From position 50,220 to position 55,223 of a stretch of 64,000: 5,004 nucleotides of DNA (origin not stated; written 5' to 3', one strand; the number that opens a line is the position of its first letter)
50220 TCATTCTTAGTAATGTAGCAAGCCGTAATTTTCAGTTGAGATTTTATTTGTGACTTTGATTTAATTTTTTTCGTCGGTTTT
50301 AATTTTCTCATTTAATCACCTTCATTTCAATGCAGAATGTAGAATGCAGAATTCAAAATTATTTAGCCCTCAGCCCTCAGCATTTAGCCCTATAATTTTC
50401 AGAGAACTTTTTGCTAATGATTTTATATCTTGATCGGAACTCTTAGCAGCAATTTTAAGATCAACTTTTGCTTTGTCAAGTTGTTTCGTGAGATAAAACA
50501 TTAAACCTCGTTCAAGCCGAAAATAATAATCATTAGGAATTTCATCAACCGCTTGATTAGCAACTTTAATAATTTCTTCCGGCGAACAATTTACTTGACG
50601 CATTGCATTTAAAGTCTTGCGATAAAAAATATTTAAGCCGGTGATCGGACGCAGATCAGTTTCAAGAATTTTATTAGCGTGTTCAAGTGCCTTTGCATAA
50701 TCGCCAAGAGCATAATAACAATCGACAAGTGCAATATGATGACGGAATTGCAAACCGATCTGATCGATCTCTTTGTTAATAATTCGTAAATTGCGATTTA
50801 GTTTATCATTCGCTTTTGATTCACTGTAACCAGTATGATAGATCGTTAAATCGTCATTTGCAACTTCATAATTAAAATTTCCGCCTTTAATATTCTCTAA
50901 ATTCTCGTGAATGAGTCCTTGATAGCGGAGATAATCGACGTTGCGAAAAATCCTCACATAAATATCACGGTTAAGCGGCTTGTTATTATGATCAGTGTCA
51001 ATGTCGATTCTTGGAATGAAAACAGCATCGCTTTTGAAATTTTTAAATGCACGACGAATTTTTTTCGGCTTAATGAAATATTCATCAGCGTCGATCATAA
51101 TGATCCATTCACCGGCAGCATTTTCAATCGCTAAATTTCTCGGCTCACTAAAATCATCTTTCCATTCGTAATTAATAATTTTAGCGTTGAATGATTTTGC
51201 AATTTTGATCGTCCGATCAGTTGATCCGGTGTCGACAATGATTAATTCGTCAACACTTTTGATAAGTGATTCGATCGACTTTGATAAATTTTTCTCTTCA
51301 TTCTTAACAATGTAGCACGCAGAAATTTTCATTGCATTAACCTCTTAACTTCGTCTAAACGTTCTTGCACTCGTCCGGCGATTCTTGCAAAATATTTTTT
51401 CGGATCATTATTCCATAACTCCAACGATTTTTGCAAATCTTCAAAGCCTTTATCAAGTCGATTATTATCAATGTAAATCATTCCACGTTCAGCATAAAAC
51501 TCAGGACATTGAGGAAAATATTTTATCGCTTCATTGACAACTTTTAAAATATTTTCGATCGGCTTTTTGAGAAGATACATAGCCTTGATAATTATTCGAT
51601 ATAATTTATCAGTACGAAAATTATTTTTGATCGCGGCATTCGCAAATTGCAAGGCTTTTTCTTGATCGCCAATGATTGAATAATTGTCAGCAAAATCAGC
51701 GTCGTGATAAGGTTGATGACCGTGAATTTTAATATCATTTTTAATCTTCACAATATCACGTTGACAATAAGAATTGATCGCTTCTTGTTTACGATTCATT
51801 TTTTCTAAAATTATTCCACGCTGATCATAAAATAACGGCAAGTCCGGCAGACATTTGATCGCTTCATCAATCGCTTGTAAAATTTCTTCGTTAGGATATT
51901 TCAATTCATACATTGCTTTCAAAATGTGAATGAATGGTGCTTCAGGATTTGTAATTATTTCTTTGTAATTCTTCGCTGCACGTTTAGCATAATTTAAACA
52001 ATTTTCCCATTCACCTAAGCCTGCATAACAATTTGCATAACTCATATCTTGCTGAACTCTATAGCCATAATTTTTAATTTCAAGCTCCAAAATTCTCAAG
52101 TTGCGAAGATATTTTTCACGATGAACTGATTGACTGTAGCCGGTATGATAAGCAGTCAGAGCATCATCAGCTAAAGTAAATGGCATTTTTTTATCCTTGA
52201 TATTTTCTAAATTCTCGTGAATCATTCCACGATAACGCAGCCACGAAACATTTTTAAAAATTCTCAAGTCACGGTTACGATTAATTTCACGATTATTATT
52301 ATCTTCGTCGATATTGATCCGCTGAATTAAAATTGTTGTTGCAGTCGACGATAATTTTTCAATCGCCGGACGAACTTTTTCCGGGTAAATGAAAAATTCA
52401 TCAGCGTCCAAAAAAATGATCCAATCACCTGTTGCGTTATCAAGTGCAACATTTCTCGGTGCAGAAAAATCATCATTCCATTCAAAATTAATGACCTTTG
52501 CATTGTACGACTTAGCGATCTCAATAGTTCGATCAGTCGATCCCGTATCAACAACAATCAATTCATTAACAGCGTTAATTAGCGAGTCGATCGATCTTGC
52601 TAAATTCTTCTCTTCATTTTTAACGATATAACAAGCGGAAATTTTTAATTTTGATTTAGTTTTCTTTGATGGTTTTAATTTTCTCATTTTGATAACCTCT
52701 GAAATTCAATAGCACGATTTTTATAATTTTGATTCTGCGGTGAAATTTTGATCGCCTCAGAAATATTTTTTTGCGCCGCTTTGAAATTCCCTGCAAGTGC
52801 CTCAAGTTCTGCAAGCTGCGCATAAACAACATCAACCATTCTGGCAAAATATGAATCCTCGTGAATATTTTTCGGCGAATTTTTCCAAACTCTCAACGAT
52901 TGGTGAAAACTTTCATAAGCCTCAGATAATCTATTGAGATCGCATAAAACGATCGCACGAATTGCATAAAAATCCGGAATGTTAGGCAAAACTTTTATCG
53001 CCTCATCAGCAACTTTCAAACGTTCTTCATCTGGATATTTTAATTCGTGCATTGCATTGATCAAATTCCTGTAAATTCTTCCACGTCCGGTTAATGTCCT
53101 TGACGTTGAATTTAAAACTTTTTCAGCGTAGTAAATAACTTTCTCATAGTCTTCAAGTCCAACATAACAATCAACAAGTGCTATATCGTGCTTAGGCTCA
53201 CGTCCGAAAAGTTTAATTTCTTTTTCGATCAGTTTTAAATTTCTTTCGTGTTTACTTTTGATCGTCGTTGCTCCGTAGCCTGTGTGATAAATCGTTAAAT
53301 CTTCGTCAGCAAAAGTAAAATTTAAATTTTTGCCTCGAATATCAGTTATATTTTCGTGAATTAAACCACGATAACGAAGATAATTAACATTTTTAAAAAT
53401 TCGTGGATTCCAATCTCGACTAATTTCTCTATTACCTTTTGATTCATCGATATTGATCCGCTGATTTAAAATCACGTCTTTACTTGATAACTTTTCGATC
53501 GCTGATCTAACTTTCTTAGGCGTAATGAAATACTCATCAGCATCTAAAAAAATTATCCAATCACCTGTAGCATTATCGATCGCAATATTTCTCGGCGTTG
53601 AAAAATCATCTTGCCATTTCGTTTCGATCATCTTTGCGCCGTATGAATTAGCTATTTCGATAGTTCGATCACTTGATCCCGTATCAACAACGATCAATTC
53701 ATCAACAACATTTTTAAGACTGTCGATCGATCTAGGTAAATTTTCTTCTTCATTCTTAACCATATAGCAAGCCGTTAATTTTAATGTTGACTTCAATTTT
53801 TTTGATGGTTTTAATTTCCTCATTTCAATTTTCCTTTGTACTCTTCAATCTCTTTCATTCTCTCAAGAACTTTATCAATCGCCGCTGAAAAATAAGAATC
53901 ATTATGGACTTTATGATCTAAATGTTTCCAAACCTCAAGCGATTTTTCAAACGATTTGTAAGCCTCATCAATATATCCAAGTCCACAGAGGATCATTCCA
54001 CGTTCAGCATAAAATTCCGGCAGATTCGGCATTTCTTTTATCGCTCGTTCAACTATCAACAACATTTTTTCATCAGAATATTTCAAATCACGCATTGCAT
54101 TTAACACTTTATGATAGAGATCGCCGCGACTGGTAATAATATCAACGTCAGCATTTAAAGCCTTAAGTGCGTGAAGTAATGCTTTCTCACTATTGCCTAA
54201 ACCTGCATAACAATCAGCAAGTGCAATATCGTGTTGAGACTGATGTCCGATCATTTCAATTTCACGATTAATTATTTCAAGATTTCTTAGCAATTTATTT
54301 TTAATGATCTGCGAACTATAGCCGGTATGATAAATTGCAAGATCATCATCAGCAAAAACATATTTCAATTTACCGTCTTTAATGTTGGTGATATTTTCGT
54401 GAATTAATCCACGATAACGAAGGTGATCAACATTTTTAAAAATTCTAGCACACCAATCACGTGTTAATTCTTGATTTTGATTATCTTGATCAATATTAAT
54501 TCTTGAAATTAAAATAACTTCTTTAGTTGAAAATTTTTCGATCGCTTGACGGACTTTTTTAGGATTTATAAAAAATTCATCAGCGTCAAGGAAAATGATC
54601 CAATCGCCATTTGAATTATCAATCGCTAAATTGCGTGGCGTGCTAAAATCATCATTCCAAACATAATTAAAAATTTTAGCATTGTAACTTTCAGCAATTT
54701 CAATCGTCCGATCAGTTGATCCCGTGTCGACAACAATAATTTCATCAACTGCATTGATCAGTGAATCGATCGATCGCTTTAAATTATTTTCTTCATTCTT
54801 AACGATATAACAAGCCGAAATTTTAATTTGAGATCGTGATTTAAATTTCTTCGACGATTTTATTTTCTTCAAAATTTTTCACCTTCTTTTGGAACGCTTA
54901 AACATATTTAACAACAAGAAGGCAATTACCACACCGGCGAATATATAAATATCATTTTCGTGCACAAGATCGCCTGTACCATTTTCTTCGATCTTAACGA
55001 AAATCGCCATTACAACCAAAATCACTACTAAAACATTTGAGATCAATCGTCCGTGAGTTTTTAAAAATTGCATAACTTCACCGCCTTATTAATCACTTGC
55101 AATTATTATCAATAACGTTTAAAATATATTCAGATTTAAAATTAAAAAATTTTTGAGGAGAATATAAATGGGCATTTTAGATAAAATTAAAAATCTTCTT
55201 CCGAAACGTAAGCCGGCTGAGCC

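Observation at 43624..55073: Eleven-kb operon of five tandem GT2-TPR paralogs, a double-GT41 giant, metF and a FliB-like methylase: putative flagellin modification island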

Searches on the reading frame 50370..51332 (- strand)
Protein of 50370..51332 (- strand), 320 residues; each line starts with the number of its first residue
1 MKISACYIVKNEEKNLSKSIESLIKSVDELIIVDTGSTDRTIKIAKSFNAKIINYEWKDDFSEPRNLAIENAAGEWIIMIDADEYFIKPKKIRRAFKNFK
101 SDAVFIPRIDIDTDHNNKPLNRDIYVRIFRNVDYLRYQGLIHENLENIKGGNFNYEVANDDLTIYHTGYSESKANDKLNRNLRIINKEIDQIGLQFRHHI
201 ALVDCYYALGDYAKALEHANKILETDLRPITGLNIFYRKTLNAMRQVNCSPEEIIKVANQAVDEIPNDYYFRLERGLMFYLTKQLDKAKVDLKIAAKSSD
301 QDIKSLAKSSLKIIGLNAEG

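Call 3: search_protein_families(library=pfam, proteins=[window:50370-51332:-], max_evalue=0.01)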
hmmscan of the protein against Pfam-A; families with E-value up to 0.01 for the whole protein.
window:50370-51332:- (320 aa): 7 families
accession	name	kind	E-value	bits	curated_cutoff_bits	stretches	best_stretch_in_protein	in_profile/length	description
PF00535.33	Glycos_transf_2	-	4.9e-20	72.6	23.3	1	6-128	3-132/168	Glycosyl transferase family 2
PF13704.12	Glyco_tranf_2_4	-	2.7e-06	28.2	27.5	1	25-91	16-89/98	Glycosyl transferase family 2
PF10111.15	Glyco_tranf_2_2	-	0.0001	22.4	27.3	1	28-86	30-94/276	Glycosyltransferase like family 2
PF00515.34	TPR_1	-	0.00036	20.7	27.8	1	205-225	10-30/34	Tetratricopeptide repeat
PF13428.12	TPR_14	-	0.00052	20.9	23.5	0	199-225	4-30/44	Tetratricopeptide repeat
PF07719.23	TPR_2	-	0.00065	20.1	27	1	205-224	10-29/34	Tetratricopeptide repeat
PF13432.12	TPR_16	-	0.00096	20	32.7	0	197-224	32-59/65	Tetratricopeptide repeat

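Call 5: search_protein_families(library=ncbifam, proteins=[window:50370-51332:-], max_evalue=0.01)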
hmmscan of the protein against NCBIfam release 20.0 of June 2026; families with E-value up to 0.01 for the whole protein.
window:50370-51332:- (320 aa): 12 families
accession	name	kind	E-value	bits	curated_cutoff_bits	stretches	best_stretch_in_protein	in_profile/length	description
TIGR04195.1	S_glycosyl_SunS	equivalog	2e-22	79.6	350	1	3-187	59-244/421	SunS family peptide S-glycosyltransferase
TIGR04283.1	glyco_like_mftF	equivalog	4.9e-09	36.1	182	1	10-112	8-110/221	TIGR04283 family arsenosugar biosynthesis glycosyltransferase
NF007482.0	PRK10073.1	equivalog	6.4e-08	32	423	1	3-89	8-100/334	glycosyltransferase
NF010496.0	PRK13915.1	equivalog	6.2e-06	25.5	262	1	3-56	33-92/307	glucosyl-3-phosphoglycerate synthase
NF053739.1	GlytfEpsEBac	equivalog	1.6e-05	24.1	450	1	2-87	2-96/265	glycosyltransferase EpsE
NF041875.1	EPS_EpsD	equivalog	0.00014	21.4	370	1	29-131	32-138/325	exopolysaccharide biosynthesis glycosyltransferase EpsD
TIGR04182.1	glyco_TIGR04182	equivalog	0.00016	21.1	325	1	10-86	9-85/293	S-layer glycoprotein N-glycosyltransferase AglJ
NF047683.1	TeichurnBiosyTuaG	equivalog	0.00017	21.3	400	1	11-99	16-111/252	teichuronic acid biosynthesis protein TuaG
NF038302.1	EPS_HpsE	equivalog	0.00046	19.3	300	1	29-85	35-98/307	hormogonium polysaccharide biosynthesis glycosyltransferase HpsE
NF047588.1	GlcsyltransPgfSStrep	equivalog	0.0008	18.7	500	1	8-100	15-111/308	glycosyltransferase PgfS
NF058614.1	PPMAGASynPpgS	equivalog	0.0025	17.3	370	0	11-55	10-54/226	polyprenyl-phospho-N-acetylgalactosaminyl synthase PpgS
TIGR02391.1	hypoth_ymh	hypoth_equivalog_domain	0.0074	16.4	39.45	0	203-234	9-40/125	TIGR02391 family protein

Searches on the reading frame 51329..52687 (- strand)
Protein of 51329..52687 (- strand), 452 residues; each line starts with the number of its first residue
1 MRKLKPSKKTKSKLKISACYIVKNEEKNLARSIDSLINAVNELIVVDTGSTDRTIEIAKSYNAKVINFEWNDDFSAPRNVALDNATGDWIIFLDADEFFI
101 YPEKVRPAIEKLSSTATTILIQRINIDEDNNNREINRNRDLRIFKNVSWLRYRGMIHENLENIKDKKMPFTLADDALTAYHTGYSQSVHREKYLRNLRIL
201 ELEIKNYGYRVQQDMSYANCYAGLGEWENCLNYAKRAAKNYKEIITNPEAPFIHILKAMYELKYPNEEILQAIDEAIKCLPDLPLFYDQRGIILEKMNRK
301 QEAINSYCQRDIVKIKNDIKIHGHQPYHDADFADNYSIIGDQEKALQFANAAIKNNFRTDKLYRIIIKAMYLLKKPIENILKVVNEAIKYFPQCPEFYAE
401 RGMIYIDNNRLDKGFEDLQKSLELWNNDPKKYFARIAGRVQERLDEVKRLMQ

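Call 3: search_protein_families(library=pfam, proteins=[window:51329-52687:-], max_evalue=0.01)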
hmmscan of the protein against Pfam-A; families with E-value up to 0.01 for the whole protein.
window:51329-52687:- (452 aa): 11 families
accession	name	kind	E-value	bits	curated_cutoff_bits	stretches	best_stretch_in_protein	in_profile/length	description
PF00535.33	Glycos_transf_2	-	7.7e-26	91.4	23.3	1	19-148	3-132/168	Glycosyl transferase family 2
PF13704.12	Glyco_tranf_2_4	-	2.1e-09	38.2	27.5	1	23-105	1-90/98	Glycosyl transferase family 2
PF13371.12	TPR_9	-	2.1e-09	37.7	35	1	367-428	1-62/73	Tetratricopeptide repeat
PF07719.23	TPR_2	-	2.3e-09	37.1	27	0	395-424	1-30/34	Tetratricopeptide repeat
PF13424.12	TPR_12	-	1.3e-06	28.9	30.1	0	401-427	9-35/77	Tetratricopeptide repeat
PF10111.15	Glyco_tranf_2_2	-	6.9e-05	22.9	27.3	1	38-99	27-94/276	Glycosyltransferase like family 2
PF13431.12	TPR_17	-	9.2e-05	22.9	24.4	0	274-304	3-33/34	Tetratricopeptide repeat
PF13181.12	TPR_8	-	0.00025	21.4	25.7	0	396-424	2-30/34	Tetratricopeptide repeat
PF13428.12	TPR_14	-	0.00051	20.9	23.5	0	216-242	6-32/44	Tetratricopeptide repeat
PF00515.34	TPR_1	-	0.0017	18.5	27.8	0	396-425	2-31/34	Tetratricopeptide repeat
PF13432.12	TPR_16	-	0.0064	17.4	32.7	0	384-429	20-65/65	Tetratricopeptide repeat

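Call 5: search_protein_families(library=ncbifam, proteins=[window:51329-52687:-], max_evalue=0.01)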
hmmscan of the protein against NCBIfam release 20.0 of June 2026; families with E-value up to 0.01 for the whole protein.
window:51329-52687:- (452 aa): 18 families
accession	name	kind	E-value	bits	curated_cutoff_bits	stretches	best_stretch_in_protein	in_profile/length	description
TIGR04195.1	S_glycosyl_SunS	equivalog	1.5e-18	66.8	350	1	15-243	58-286/421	SunS family peptide S-glycosyltransferase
TIGR04283.1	glyco_like_mftF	equivalog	1.9e-11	44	182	1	23-130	8-115/221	TIGR04283 family arsenosugar biosynthesis glycosyltransferase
NF007482.0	PRK10073.1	equivalog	3.2e-11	42.8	423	1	12-103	4-101/334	glycosyltransferase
NF010496.0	PRK13915.1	equivalog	1.9e-08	33.8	262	1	9-106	26-136/307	glucosyl-3-phosphoglycerate synthase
NF047683.1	TeichurnBiosyTuaG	equivalog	3.4e-07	30.2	400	1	24-109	16-108/252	teichuronic acid biosynthesis protein TuaG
NF053739.1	GlytfEpsEBac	equivalog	7.1e-07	28.5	450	1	15-99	2-95/265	glycosyltransferase EpsE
TIGR03965.1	mycofact_glyco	equivalog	2e-06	27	280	1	17-96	77-164/467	mycofactocin biosynthesis glycosyltransferase MftF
NF041875.1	EPS_EpsD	equivalog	1.5e-05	24.6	370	1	41-132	31-124/325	exopolysaccharide biosynthesis glycosyltransferase EpsD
TIGR04182.1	glyco_TIGR04182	equivalog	3e-05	23.5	325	1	23-129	9-115/293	S-layer glycoprotein N-glycosyltransferase AglJ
NF040959.1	MamA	equivalog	3.7e-05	23.3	200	1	336-437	81-180/204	magnetosome protein MamA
NF033758.1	gliding_GltE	equivalog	3.7e-05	22.9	225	0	330-424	158-251/411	adventurous gliding motility TPR repeat lipoprotein GltE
NF038302.1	EPS_HpsE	equivalog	6.9e-05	22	300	1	42-98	35-98/307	hormogonium polysaccharide biosynthesis glycosyltransferase HpsE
NF047588.1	GlcsyltransPgfSStrep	equivalog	0.0001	21.7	500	1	21-111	15-109/308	glycosyltransferase PgfS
NF047558.1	TPR_END_plus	domain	0.00011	22.1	32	0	218-243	6-31/56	TPR end-of-group domain-containing protein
NF041391.1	DPhHxTase_Halo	equivalog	0.00014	20.9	375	1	30-104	14-84/213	dolichyl-phosphate hexose transferase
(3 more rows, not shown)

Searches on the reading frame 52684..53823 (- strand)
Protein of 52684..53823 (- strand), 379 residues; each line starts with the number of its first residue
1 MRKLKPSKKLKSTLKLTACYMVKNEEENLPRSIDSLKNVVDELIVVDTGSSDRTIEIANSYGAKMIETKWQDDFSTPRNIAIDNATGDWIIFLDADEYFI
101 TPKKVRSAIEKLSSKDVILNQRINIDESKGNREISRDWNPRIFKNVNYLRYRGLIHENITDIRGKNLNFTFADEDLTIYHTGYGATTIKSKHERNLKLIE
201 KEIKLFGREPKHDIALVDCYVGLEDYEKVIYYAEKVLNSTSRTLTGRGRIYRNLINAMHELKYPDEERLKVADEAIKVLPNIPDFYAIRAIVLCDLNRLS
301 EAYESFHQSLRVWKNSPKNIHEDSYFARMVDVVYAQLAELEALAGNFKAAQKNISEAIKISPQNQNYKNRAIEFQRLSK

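Call 3: search_protein_families(library=pfam, proteins=[window:52684-53823:-], max_evalue=0.01)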
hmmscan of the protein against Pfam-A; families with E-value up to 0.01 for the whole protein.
window:52684-53823:- (379 aa): 8 families
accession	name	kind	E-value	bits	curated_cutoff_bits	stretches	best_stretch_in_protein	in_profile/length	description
PF00535.33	Glycos_transf_2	-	7.5e-23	81.7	23.3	1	22-159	6-153/168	Glycosyl transferase family 2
PF13704.12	Glyco_tranf_2_4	-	4.9e-08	33.8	27.5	1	23-107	1-92/98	Glycosyl transferase family 2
PF07719.23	TPR_2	-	3.1e-06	27.3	27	0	333-364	3-34/34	Tetratricopeptide repeat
PF00515.34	TPR_1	-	0.0001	22.4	27.8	0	333-364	3-34/34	Tetratricopeptide repeat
PF13424.12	TPR_12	-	0.00011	22.8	30.1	0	289-316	9-36/77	Tetratricopeptide repeat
PF10111.15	Glyco_tranf_2_2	-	0.00012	22.2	27.3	1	42-115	31-109/276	Glycosyltransferase like family 2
PF13428.12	TPR_14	-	0.00016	22.5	23.5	0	333-368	3-38/44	Tetratricopeptide repeat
PF25058.1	ARM_TT21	-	0.0013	19.2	27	1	282-359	6-85/155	Tetratricopeptide repeat protein 21 ARM repeat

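Call 5: search_protein_families(library=ncbifam, proteins=[window:52684-53823:-], max_evalue=0.01)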
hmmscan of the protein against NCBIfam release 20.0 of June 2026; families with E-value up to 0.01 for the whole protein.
window:52684-53823:- (379 aa): 16 families
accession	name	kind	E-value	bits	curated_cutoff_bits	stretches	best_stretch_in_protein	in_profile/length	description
TIGR04195.1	S_glycosyl_SunS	equivalog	2.4e-24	85.9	350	1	15-241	58-285/421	SunS family peptide S-glycosyltransferase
TIGR04283.1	glyco_like_mftF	equivalog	1.2e-12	47.9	182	1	23-117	8-103/221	TIGR04283 family arsenosugar biosynthesis glycosyltransferase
NF010496.0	PRK13915.1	equivalog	7.9e-09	35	262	1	14-113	31-143/307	glucosyl-3-phosphoglycerate synthase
NF007482.0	PRK10073.1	equivalog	5.1e-08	32.3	423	1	13-102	5-100/334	glycosyltransferase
TIGR04182.1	glyco_TIGR04182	equivalog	1.7e-05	24.4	325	1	23-122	9-110/293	S-layer glycoprotein N-glycosyltransferase AglJ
NF041391.1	DPhHxTase_Halo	equivalog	4.8e-05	22.5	375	1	24-99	5-81/213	dolichyl-phosphate hexose transferase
NF038302.1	EPS_HpsE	equivalog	4.8e-05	22.5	300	1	36-98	29-98/307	hormogonium polysaccharide biosynthesis glycosyltransferase HpsE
TIGR02521.1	type_IV_pilW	equivalog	5.5e-05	22.8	154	0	272-317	54-99/234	type IV pilus biogenesis/stability protein PilW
NF047683.1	TeichurnBiosyTuaG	equivalog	6e-05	22.8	400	1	32-111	24-110/252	teichuronic acid biosynthesis protein TuaG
TIGR03965.1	mycofact_glyco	equivalog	0.00059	18.8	280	1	21-97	81-165/467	mycofactocin biosynthesis glycosyltransferase MftF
TIGR00990.1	3a0801s09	subfamily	0.0015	17.2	757.25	1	243-364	325-432/615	mitochondrial import receptor subunit TOM70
NF053739.1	GlytfEpsEBac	equivalog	0.0032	16.5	450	1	22-127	9-125/265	glycosyltransferase EpsE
NF047588.1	GlcsyltransPgfSStrep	equivalog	0.004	16.4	500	1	21-129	15-128/308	glycosyltransferase PgfS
TIGR02917.1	PEP_TPR_lipo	equivalog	0.0041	15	312.2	1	269-366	451-534/899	XrtA/PEP-CTERM system TPR-repeat protein PrsT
NF041875.1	EPS_EpsD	equivalog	0.0057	16.1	370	1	42-106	32-98/325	exopolysaccharide biosynthesis glycosyltransferase EpsD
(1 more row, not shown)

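Call 28: search_solved_structures(query=window:52684-53823:-, max_evalue=0.001)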
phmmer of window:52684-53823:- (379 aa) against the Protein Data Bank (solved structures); distinct sequences matched with E-value up to 0.001: 7.
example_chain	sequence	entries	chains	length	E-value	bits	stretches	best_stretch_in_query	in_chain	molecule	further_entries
22ao_A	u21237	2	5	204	1.2e-31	113.3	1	16-204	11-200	GmaR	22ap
7msp_A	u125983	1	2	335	2e-19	73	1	13-240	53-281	SPbeta prophage-derived glycosyltransferase SunS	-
7msn_A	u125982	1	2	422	1.8e-18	69.9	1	13-245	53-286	SPbeta prophage-derived glycosyltransferase SunS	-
7msk_A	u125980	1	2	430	1.4e-16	63.7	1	16-204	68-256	Glyco_trans_2-like domain-containing protein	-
5tze_C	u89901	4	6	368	2.4e-05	26.8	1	41-106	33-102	Glycosyl transferase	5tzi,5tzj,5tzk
5tz8_A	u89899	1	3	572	4.8e-05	25.7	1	41-107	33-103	Glycosyl transferase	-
7x9r_A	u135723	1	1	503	0.00018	23.8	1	152-310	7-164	Glycosyl transferase family 2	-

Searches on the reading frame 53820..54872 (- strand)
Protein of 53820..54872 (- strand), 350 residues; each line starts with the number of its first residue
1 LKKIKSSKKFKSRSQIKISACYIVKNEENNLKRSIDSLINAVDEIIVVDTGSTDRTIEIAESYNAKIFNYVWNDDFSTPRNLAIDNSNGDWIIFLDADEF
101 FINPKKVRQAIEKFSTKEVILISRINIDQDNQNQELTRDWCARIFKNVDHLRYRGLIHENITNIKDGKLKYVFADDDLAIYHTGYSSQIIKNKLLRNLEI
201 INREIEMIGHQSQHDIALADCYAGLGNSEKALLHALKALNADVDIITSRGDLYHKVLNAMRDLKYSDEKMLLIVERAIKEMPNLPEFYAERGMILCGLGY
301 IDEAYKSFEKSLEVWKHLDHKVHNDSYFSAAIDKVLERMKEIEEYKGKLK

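Call 3: search_protein_families(library=pfam, proteins=[window:53820-54872:-], max_evalue=0.01)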
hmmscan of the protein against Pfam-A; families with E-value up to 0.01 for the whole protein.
window:53820-54872:- (350 aa): 9 families
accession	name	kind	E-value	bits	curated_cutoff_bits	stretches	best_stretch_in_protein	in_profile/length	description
PF00535.33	Glycos_transf_2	-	6.5e-23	81.9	23.3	1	21-151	3-144/168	Glycosyl transferase family 2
PF13704.12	Glyco_tranf_2_4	-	1.2e-09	39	27.5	1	25-111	1-94/98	Glycosyl transferase family 2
PF07719.23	TPR_2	-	1.2e-06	28.6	27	0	285-313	1-29/34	Tetratricopeptide repeat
PF13424.12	TPR_12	-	4.4e-05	24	30.1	0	291-318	9-36/77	Tetratricopeptide repeat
PF13181.12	TPR_8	-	0.00025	21.4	25.7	0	286-313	2-29/34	Tetratricopeptide repeat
PF10111.15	Glyco_tranf_2_2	-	0.00055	20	27.3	1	41-109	28-101/276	Glycosyltransferase like family 2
PF00515.34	TPR_1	-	0.0017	18.5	27.8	0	286-314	2-30/34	Tetratricopeptide repeat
PF01697.33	Glyco_transf_92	-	0.0037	17.3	23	1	90-206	100-209/249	Glycosyltransferase family 92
PF13371.12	TPR_9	-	0.0046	17.4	35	0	268-313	12-57/73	Tetratricopeptide repeat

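Call 5: search_protein_families(library=ncbifam, proteins=[window:53820-54872:-], max_evalue=0.01)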
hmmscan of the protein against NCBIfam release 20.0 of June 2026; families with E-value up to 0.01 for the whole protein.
window:53820-54872:- (350 aa): 15 families
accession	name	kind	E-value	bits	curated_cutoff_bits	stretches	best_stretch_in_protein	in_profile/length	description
TIGR04195.1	S_glycosyl_SunS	equivalog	3.8e-19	68.8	350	1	17-204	58-245/421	SunS family peptide S-glycosyltransferase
TIGR04283.1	glyco_like_mftF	equivalog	3.4e-11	43.2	182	1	24-131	7-115/221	TIGR04283 family arsenosugar biosynthesis glycosyltransferase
NF007482.0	PRK10073.1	equivalog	4e-09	35.9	423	1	14-109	4-105/334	glycosyltransferase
NF010496.0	PRK13915.1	equivalog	2.6e-08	33.3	262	1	11-118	26-146/307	glucosyl-3-phosphoglycerate synthase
NF038302.1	EPS_HpsE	equivalog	1.1e-05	24.6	300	1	44-112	35-109/307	hormogonium polysaccharide biosynthesis glycosyltransferase HpsE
NF041875.1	EPS_EpsD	equivalog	3.3e-05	23.4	370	1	44-147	32-138/325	exopolysaccharide biosynthesis glycosyltransferase EpsD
NF047683.1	TeichurnBiosyTuaG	equivalog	4e-05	23.4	400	1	26-112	16-109/252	teichuronic acid biosynthesis protein TuaG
TIGR03965.1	mycofact_glyco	equivalog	0.00021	20.3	280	1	24-123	82-188/467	mycofactocin biosynthesis glycosyltransferase MftF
NF053739.1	GlytfEpsEBac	equivalog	0.00053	19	450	1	17-109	2-103/265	glycosyltransferase EpsE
TIGR02917.1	PEP_TPR_lipo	equivalog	0.00079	17.4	312.2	1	213-314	398-494/899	XrtA/PEP-CTERM system TPR-repeat protein PrsT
NF050050.1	ProtGlycPglI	equivalog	0.0014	18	500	1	28-116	14-110/306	GalNAc(5)-diNAcBac-PP-undecaprenol beta-1,3-glucosyltransferase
TIGR04182.1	glyco_TIGR04182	equivalog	0.0016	17.9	325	1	25-112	9-95/293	S-layer glycoprotein N-glycosyltransferase AglJ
NF041522.1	TPR_sll0314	equivalog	0.0034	16.7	225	1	259-322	189-258/275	Sll0314/Alr1548 family TPR repeat-containing protein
NF047588.1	GlcsyltransPgfSStrep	equivalog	0.0035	16.6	500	0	23-134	15-130/308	glycosyltransferase PgfS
TIGR03937.1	PgaC_IcaA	equivalog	0.0046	16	422.3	1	6-115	35-151/407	poly-beta-1,6-N-acetyl-D-glucosamine synthase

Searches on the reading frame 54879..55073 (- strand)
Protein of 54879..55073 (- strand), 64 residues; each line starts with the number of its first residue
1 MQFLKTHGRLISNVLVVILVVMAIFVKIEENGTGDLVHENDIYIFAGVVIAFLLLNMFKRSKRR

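Call 3: search_protein_families(library=pfam, proteins=[window:54879-55073:-], max_evalue=0.01)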
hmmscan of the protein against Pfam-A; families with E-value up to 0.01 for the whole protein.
window:54879-55073:- (64 aa): 0 families

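Call 5: search_protein_families(library=ncbifam, proteins=[window:54879-55073:-], max_evalue=0.01)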
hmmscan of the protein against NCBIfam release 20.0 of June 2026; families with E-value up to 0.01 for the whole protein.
window:54879-55073:- (64 aa): 0 families
